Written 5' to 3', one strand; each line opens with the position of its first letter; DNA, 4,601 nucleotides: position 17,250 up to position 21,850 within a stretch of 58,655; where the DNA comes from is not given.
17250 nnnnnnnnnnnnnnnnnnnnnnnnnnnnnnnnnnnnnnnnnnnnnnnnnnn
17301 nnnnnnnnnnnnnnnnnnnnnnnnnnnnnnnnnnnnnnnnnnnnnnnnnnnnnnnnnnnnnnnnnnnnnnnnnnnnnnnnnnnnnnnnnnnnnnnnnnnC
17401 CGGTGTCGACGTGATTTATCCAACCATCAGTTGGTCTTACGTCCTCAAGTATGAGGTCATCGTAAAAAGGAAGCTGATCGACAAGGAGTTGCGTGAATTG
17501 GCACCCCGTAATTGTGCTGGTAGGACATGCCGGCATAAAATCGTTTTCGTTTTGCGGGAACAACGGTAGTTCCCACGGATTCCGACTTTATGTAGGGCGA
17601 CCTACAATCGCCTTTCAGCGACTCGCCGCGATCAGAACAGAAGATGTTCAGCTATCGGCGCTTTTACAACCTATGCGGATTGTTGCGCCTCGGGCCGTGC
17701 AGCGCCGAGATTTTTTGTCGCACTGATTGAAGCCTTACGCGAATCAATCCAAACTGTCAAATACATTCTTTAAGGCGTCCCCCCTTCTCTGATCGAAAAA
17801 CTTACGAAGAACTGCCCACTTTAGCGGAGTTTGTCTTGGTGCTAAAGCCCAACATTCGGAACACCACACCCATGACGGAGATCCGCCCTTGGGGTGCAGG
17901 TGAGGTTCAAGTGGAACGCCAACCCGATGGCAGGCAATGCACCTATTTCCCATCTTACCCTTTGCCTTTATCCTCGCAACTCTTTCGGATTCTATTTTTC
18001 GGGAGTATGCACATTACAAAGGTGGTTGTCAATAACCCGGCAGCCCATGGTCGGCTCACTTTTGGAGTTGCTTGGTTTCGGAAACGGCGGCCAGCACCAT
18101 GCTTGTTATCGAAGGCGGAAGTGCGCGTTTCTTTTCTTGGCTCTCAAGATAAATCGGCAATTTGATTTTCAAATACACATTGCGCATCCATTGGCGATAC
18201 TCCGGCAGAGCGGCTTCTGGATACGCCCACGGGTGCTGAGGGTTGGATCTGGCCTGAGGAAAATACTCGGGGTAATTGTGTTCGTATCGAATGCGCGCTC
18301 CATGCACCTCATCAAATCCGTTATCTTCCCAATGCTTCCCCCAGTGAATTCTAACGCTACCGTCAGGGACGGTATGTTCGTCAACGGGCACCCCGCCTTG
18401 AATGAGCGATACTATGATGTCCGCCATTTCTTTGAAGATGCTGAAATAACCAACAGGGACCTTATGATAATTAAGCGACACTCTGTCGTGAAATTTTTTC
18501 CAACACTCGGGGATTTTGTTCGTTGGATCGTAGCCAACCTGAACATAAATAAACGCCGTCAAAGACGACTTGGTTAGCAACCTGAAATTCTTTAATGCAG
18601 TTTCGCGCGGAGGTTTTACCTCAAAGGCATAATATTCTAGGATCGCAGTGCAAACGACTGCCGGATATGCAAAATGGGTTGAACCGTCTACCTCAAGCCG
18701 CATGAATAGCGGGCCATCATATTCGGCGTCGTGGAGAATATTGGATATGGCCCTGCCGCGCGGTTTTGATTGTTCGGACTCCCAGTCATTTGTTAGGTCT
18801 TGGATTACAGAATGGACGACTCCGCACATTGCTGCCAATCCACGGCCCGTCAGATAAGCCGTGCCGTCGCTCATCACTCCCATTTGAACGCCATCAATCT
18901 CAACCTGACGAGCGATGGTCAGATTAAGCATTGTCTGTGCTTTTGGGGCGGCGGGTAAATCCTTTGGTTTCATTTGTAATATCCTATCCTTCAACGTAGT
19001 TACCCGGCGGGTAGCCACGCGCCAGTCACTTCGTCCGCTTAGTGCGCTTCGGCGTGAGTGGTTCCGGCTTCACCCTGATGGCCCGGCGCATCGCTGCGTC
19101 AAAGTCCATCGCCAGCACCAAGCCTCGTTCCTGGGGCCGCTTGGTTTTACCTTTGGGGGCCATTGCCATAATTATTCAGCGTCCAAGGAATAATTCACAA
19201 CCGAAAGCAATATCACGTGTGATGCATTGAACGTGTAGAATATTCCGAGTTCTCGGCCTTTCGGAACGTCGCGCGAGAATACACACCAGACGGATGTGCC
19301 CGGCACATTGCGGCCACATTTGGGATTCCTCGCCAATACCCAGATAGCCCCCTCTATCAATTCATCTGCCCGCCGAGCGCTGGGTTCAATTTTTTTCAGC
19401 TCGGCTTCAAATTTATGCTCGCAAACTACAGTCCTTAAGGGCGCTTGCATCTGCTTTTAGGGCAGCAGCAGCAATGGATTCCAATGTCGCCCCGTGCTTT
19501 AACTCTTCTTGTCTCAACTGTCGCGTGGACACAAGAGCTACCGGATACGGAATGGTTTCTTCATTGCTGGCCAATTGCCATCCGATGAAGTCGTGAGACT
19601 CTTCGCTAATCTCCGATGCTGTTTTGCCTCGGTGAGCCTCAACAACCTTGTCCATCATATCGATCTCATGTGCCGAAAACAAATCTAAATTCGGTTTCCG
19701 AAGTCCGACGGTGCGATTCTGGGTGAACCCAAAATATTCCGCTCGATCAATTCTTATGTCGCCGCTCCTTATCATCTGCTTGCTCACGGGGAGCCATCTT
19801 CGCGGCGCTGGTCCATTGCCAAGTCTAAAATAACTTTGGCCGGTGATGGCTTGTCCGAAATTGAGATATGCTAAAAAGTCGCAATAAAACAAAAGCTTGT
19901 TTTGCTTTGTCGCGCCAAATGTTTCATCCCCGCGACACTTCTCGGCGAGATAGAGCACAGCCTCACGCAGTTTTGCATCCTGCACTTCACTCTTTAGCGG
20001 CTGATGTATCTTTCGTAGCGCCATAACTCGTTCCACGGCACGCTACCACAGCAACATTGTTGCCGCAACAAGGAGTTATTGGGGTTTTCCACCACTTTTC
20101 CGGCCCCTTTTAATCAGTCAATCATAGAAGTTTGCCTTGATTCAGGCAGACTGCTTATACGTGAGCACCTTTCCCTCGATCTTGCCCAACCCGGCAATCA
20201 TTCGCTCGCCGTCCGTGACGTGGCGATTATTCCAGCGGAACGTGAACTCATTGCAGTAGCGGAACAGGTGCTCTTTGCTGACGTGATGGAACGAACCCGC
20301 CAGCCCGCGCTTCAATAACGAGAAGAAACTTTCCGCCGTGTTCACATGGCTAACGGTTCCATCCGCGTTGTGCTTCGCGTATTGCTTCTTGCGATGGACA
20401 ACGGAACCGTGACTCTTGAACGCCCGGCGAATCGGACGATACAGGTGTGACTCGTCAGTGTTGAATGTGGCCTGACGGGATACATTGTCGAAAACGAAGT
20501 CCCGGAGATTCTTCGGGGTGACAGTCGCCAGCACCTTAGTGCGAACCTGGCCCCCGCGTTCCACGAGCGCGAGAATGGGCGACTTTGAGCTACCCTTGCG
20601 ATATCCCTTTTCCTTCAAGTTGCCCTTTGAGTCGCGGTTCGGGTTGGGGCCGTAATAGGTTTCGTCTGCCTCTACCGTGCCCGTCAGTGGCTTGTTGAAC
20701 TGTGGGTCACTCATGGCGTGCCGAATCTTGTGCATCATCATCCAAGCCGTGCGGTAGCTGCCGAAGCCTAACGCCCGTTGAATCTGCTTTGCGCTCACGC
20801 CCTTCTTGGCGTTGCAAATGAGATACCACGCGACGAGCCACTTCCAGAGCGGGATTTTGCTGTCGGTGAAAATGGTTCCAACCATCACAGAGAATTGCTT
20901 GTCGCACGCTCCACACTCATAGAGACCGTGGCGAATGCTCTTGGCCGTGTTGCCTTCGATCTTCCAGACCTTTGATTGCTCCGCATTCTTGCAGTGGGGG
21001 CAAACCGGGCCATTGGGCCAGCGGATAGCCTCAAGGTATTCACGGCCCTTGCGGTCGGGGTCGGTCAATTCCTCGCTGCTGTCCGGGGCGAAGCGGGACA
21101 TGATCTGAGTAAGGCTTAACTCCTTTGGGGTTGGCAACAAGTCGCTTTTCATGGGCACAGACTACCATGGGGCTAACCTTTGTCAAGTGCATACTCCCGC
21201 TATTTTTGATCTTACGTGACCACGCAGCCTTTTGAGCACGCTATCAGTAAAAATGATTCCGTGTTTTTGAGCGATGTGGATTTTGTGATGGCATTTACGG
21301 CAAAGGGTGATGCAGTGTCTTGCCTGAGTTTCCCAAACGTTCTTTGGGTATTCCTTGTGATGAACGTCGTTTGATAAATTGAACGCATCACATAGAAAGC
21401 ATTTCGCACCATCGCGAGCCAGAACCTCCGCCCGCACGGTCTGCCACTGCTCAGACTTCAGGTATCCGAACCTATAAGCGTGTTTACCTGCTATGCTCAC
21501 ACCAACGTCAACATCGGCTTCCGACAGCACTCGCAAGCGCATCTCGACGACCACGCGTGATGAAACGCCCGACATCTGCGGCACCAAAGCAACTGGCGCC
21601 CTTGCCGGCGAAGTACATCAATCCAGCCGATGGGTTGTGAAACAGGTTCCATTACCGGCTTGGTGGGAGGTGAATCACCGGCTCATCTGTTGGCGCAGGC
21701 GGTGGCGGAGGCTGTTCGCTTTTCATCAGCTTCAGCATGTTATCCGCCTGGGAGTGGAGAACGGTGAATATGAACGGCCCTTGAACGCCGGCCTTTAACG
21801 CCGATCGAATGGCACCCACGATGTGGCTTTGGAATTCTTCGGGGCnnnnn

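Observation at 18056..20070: Four-gene accessory cassette: Panacea-domain antitoxin, RelE/ParE-like toxin, 47-aa basic peptide and P63C-like protein, behind a perfect palindrome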

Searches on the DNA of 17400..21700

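Call 107: search_rna_families(source=window, start=17400, end=21700, threshold=evalue, max_evalue=1)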
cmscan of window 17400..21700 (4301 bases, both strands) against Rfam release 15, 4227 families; matches with E-value up to 1: 1.
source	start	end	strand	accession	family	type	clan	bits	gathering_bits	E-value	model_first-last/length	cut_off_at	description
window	18848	18899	-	RF01143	sR16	Gene; snRNA; snoRNA; CD-box;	-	21.5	70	0.65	1-53/53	no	Small nucleolar RNA sR16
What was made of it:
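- Tried and rejected: An Rfam scan of 17400-21700 found nothing above noise (call 107).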
